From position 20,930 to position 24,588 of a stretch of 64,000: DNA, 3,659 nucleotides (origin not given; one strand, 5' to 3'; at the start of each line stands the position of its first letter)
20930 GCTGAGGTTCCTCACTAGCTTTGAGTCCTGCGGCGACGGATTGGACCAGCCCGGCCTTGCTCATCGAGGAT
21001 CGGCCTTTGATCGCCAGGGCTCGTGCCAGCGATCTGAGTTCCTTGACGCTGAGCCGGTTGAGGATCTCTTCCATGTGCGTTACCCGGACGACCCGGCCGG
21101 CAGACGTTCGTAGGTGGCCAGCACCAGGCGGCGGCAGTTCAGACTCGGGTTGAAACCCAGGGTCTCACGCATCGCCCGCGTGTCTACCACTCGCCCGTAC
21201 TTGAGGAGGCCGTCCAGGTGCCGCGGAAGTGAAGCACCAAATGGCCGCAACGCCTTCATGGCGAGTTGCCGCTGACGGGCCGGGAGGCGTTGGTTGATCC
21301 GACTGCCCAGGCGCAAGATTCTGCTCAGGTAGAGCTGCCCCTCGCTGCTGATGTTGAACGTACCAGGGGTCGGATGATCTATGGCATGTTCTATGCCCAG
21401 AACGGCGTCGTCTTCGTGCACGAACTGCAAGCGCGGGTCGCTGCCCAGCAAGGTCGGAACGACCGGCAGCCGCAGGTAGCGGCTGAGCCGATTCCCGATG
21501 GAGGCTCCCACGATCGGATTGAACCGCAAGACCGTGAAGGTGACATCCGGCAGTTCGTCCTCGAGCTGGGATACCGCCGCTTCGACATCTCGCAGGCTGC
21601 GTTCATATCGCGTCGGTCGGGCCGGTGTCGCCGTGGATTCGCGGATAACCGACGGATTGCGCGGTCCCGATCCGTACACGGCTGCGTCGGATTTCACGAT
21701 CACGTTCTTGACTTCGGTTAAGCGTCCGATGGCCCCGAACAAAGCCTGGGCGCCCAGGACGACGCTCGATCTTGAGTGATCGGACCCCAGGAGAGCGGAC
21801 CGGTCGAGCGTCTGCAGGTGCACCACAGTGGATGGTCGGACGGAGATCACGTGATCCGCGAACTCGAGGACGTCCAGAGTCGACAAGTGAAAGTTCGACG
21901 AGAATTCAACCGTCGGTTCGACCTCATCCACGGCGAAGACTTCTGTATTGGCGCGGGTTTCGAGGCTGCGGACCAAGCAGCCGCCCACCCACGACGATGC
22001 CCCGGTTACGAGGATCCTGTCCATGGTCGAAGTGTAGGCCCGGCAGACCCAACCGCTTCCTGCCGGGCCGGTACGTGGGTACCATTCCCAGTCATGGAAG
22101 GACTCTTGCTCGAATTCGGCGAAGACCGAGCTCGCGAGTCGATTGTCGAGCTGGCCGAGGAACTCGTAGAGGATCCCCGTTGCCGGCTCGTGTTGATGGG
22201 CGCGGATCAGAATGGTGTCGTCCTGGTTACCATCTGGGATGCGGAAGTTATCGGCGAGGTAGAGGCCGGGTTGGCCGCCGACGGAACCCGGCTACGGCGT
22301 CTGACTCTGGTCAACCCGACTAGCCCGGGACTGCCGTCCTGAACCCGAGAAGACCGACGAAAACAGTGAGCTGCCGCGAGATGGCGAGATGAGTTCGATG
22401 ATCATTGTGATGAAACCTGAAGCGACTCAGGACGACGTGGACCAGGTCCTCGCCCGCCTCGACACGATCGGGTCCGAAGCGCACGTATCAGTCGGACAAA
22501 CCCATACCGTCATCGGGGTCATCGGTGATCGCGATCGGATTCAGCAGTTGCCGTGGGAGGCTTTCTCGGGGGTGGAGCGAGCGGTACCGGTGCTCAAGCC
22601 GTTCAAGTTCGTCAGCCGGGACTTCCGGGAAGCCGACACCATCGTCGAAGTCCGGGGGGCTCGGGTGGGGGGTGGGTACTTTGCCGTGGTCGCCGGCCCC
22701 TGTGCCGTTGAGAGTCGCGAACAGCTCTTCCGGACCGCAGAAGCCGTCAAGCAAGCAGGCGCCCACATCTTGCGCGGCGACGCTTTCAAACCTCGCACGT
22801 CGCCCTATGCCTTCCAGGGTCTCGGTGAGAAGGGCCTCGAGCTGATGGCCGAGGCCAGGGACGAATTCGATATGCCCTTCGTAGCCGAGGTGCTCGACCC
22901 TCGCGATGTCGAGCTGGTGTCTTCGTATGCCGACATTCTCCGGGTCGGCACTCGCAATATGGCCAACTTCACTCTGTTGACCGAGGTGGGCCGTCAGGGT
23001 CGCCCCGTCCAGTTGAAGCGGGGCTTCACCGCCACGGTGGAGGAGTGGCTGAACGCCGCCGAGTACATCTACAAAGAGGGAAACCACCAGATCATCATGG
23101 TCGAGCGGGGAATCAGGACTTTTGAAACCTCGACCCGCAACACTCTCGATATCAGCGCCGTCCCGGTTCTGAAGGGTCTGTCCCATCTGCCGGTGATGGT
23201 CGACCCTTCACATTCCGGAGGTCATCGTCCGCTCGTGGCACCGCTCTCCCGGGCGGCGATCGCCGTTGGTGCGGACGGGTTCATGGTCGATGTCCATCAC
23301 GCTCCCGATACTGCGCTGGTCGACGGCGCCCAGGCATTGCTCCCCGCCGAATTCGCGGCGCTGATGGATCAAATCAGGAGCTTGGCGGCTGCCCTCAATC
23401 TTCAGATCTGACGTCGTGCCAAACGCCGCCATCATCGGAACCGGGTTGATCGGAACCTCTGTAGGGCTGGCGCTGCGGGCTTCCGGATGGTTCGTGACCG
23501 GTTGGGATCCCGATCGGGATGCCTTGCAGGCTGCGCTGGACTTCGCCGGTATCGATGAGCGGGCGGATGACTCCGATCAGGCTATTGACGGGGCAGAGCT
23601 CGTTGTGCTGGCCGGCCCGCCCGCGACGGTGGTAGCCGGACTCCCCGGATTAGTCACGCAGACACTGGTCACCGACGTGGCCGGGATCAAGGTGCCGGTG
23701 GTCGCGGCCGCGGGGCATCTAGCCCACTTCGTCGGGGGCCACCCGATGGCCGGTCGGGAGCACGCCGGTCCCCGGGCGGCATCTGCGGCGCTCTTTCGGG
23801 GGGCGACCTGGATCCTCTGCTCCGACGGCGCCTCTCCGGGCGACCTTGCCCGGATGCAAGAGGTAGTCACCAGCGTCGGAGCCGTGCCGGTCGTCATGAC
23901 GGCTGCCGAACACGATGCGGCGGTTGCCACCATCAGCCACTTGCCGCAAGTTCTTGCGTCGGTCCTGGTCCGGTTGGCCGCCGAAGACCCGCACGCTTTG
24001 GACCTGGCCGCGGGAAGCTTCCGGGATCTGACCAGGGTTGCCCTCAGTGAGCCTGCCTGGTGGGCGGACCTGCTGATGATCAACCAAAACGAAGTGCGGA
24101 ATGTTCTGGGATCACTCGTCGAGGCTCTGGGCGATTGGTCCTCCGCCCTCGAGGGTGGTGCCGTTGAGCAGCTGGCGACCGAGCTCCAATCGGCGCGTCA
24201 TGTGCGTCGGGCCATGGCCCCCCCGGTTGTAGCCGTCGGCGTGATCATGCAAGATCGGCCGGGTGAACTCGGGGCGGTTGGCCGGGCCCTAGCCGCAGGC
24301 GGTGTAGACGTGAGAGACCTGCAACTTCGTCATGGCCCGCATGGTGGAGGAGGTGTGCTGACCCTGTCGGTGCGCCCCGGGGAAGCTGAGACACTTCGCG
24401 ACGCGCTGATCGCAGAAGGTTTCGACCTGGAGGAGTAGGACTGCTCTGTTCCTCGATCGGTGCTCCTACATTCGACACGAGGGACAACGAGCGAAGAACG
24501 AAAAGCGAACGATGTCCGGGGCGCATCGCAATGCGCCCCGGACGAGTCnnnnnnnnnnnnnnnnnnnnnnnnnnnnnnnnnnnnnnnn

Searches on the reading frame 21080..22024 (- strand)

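Call 52: search_protein_families(library=pfam, proteins=[window:21080-22024:-], max_evalue=0.001)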
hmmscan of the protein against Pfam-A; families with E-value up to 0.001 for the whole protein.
window:21080-22024:- (314 aa): 1 family
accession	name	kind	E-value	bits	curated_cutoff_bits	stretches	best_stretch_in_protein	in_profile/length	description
PF01370.27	Epimerase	-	4.5e-12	46.3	20.9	1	4-225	1-239/240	NAD dependent epimerase/dehydratase family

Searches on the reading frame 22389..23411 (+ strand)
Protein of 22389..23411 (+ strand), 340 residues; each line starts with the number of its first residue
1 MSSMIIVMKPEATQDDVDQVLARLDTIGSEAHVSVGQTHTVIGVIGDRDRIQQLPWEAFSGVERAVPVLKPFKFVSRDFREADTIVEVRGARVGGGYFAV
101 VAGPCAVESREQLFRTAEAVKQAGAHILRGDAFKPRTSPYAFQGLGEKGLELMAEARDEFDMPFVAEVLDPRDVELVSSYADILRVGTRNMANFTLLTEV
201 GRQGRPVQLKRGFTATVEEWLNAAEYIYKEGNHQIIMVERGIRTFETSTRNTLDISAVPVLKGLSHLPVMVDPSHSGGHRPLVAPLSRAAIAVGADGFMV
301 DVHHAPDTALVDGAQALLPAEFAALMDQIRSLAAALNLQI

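Call 52: search_protein_families(library=pfam, proteins=[window:22389-23411:+], max_evalue=0.001)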
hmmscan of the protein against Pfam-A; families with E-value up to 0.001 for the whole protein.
window:22389-23411:+ (340 aa): 3 families
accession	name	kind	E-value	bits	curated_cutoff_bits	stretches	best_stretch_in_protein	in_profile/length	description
PF00793.26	DAHP_synth_1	-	4e-77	259.2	25.5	1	91-329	10-264/270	DAHP synthetase I family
PF18152.6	DAHP_snth_FXD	-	1.4e-22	79.7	27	1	4-70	1-67/67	DAHP synthase ferredoxin-like domain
PF03102.20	NeuB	-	2e-08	34.4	22.1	1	146-336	54-236/241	NeuB family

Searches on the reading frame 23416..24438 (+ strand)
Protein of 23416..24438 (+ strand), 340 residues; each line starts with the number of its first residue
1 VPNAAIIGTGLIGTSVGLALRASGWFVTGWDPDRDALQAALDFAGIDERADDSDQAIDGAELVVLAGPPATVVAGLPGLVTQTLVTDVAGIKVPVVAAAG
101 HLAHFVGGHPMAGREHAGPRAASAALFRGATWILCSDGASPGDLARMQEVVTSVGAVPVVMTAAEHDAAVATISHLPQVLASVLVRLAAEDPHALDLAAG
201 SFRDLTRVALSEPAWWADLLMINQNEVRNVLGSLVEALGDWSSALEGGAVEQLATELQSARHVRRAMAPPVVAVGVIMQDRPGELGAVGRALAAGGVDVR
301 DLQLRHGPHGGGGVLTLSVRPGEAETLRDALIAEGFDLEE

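Call 52: search_protein_families(library=pfam, proteins=[window:23416-24438:+], max_evalue=0.001)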
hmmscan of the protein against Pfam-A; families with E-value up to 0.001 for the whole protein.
window:23416-24438:+ (340 aa): 4 families
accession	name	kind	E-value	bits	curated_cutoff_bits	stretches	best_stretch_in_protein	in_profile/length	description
PF02153.23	PDH_N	-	2.2e-23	82.9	26.5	1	16-157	1-151/154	Prephenate dehydrogenase, nucleotide-binding domain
PF20463.3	PDH_C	-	6.8e-17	62.1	22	1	163-258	2-101/102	Prephenate dehydrogenase, dimerization domain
PF03807.23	F420_oxidored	-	4.2e-05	24.5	21.6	1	5-78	3-78/94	NADP oxidoreductase coenzyme F420-dependent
PF01842.31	ACT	-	0.00028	21.1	27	1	274-324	3-54/66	ACT domain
